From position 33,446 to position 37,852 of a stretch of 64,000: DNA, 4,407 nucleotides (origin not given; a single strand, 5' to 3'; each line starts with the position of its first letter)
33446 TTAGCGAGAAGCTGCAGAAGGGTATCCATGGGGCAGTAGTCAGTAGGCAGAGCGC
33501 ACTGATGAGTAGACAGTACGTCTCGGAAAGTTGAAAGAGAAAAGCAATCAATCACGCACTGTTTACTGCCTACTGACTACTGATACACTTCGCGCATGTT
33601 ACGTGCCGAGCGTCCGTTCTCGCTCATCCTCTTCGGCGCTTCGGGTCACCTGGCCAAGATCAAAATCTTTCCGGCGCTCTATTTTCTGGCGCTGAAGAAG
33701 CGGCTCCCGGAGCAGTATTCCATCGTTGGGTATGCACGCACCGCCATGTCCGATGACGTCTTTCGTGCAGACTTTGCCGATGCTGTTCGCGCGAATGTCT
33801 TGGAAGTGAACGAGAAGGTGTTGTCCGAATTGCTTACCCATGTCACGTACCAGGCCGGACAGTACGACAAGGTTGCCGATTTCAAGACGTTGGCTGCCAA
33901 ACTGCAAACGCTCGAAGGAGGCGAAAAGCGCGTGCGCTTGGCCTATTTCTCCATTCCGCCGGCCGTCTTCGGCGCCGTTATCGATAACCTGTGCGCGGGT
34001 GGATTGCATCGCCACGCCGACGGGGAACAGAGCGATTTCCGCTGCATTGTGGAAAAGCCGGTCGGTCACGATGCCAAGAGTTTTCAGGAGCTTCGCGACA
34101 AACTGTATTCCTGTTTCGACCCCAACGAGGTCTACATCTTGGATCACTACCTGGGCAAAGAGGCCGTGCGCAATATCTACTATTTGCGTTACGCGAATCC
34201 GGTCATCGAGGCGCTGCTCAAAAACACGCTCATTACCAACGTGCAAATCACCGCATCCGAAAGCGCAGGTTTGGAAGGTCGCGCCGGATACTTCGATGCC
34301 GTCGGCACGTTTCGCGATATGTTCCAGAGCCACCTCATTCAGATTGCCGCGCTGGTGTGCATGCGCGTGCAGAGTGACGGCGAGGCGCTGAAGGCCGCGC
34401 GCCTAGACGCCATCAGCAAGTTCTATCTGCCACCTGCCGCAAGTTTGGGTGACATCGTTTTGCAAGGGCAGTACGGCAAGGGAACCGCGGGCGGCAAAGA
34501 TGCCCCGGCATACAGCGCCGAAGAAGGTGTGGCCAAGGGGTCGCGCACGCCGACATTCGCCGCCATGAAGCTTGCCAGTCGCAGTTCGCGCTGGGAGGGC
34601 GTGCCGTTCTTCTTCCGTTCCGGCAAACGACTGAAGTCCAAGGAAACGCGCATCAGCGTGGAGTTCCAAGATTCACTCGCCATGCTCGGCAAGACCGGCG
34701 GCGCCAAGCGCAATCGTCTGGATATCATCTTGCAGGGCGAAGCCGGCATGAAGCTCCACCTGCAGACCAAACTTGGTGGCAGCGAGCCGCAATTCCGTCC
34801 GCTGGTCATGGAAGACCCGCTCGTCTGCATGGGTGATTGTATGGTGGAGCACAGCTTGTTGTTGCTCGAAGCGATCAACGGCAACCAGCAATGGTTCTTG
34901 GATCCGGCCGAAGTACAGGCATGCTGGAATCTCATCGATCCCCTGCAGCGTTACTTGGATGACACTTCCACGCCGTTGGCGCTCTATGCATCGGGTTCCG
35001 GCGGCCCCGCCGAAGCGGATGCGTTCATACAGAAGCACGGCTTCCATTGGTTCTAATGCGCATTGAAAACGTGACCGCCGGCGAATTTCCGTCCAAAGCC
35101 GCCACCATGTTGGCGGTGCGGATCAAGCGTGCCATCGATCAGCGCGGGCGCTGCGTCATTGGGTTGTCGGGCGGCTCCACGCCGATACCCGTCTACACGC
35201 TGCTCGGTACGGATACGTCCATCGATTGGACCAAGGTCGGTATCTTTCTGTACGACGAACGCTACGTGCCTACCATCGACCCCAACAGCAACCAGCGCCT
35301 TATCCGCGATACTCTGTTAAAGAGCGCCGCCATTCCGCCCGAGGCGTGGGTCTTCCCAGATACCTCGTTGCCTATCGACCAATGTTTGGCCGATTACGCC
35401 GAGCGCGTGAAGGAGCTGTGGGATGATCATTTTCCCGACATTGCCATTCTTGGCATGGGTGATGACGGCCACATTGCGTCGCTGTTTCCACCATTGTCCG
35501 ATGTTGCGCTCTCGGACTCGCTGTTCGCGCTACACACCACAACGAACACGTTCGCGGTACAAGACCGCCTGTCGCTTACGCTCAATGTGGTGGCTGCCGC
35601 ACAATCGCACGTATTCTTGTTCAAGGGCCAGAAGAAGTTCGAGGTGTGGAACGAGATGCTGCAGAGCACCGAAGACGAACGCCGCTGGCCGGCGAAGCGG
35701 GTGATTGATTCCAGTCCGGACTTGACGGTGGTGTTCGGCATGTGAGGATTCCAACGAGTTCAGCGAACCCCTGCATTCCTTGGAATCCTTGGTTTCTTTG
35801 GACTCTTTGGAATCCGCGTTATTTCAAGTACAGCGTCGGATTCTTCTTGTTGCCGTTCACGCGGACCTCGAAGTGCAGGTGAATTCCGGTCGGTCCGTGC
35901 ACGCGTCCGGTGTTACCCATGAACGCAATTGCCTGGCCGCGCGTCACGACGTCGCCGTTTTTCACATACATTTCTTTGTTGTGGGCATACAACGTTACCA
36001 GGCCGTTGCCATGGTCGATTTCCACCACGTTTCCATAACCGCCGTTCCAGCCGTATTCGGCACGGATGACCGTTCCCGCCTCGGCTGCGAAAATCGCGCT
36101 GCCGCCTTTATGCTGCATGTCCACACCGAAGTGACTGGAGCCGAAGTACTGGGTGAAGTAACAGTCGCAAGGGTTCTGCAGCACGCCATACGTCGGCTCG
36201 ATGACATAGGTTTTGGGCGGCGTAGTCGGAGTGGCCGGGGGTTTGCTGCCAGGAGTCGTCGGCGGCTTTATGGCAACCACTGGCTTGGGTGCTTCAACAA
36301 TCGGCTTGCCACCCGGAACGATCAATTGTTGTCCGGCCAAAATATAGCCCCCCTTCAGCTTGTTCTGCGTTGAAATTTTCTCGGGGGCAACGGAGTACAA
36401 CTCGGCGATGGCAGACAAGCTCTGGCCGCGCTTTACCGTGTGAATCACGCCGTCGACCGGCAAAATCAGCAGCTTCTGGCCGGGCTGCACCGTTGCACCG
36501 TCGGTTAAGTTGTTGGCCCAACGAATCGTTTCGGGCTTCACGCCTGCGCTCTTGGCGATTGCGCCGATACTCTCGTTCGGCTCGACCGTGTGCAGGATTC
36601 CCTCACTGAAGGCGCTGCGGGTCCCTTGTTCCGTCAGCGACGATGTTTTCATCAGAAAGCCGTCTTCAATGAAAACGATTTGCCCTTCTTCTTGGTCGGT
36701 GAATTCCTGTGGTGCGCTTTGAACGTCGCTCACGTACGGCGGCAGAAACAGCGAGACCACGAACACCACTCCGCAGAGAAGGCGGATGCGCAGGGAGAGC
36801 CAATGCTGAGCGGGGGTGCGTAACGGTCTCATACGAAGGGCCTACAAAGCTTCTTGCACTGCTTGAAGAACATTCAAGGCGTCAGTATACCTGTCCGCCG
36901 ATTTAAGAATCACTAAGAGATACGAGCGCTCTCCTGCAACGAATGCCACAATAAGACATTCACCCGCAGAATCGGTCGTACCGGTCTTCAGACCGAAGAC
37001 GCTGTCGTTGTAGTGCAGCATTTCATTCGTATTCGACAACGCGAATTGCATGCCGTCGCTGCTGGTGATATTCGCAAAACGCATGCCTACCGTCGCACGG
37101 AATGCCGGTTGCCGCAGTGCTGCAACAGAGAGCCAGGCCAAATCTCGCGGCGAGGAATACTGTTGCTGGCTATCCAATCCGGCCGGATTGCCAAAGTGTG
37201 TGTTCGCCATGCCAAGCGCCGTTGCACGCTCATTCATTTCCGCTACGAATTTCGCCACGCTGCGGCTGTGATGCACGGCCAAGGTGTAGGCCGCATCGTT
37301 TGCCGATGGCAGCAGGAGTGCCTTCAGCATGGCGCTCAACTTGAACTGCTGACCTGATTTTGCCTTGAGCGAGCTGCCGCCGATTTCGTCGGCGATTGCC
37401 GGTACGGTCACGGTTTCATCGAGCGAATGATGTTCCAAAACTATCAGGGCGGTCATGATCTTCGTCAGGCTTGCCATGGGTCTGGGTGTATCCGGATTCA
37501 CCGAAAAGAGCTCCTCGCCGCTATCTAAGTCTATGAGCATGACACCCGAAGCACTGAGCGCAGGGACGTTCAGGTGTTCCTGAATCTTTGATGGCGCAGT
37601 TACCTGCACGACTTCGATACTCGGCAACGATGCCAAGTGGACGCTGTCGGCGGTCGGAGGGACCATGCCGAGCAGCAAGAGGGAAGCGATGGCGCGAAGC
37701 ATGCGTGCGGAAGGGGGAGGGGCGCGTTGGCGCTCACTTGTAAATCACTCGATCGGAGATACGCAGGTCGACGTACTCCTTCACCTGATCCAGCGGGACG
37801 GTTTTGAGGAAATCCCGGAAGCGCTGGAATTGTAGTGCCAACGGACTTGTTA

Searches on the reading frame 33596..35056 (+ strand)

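Call 77: search_protein_families(library=pfam, proteins=[window:33596-35056:+], max_evalue=0.0001)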
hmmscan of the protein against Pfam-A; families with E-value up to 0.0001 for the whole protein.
window:33596-35056:+ (486 aa): 2 families
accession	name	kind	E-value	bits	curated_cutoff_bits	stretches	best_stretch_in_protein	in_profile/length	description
PF02781.21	G6PD_C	-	3.2e-69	233.7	27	1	196-485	2-295/296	Glucose-6-phosphate dehydrogenase, C-terminal domain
PF00479.28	G6PD_N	-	3.2e-48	165.2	22.1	1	11-193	1-183/183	Glucose-6-phosphate dehydrogenase, NAD binding domain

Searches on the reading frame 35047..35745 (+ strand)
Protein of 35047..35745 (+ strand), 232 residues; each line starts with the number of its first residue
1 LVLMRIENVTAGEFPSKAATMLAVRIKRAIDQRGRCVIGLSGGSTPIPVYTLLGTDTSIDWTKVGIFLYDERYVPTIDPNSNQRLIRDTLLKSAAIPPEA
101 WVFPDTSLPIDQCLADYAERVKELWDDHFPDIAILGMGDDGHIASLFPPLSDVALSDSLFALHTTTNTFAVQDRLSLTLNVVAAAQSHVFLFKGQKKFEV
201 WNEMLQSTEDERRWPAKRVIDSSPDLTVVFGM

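Call 77: search_protein_families(library=pfam, proteins=[window:35047-35745:+], max_evalue=0.0001)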
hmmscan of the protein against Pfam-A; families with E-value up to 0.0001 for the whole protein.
window:35047-35745:+ (232 aa): 1 family
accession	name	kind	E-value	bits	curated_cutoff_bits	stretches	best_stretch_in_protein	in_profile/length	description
PF01182.26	Glucosamine_iso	-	4.7e-51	174.2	27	1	15-222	7-219/225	Glucosamine-6-phosphate isomerases/6-phosphogluconolactonase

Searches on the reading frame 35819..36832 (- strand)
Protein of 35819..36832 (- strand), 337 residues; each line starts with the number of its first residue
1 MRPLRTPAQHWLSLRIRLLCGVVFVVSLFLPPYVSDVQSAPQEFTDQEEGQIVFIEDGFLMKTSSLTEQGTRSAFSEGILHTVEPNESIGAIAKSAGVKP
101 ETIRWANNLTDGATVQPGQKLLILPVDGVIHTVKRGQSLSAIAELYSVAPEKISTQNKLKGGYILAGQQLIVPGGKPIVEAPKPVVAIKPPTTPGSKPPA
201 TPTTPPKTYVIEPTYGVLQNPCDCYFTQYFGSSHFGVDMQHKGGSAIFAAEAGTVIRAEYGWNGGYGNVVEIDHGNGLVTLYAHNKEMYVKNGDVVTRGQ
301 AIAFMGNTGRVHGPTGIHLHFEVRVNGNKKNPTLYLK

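Call 77: search_protein_families(library=pfam, proteins=[window:35819-36832:-], max_evalue=0.0001)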
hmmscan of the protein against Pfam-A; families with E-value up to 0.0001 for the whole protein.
window:35819-36832:- (337 aa): 4 families
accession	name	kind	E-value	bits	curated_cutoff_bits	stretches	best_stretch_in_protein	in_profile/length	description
PF01551.29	Peptidase_M23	-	4.6e-29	100.9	28.7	1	233-332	2-96/96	Peptidase family M23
PF01476.26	LysM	-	1.5e-19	70.1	20.9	2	131-173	1-43/43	LysM domain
PF23446.1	LysM1_NFP_LYK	-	5.8e-07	30.7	36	0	87-123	16-53/60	NFP/LYK LysM1 domain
PF23473.1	LysM3_LYK4_5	-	1.6e-05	25.3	29.3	0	133-166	7-40/48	LYK4/5 LysM3 domain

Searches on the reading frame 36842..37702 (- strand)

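Call 77: search_protein_families(library=pfam, proteins=[window:36842-37702:-], max_evalue=0.0001)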
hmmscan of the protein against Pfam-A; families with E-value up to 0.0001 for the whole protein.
window:36842-37702:- (286 aa): 3 families
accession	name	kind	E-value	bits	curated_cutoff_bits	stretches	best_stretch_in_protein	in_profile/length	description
PF00768.25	Peptidase_S11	-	2.1e-48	165.3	27.6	1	45-267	6-236/239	D-alanyl-D-alanine carboxypeptidase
PF13354.11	Beta-lactamase2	-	2.7e-12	46.9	22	1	53-264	1-211/214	Beta-lactamase enzyme family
PF00144.29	Beta-lactamase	-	3.6e-05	23.5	27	0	51-89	14-65/329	Beta-lactamase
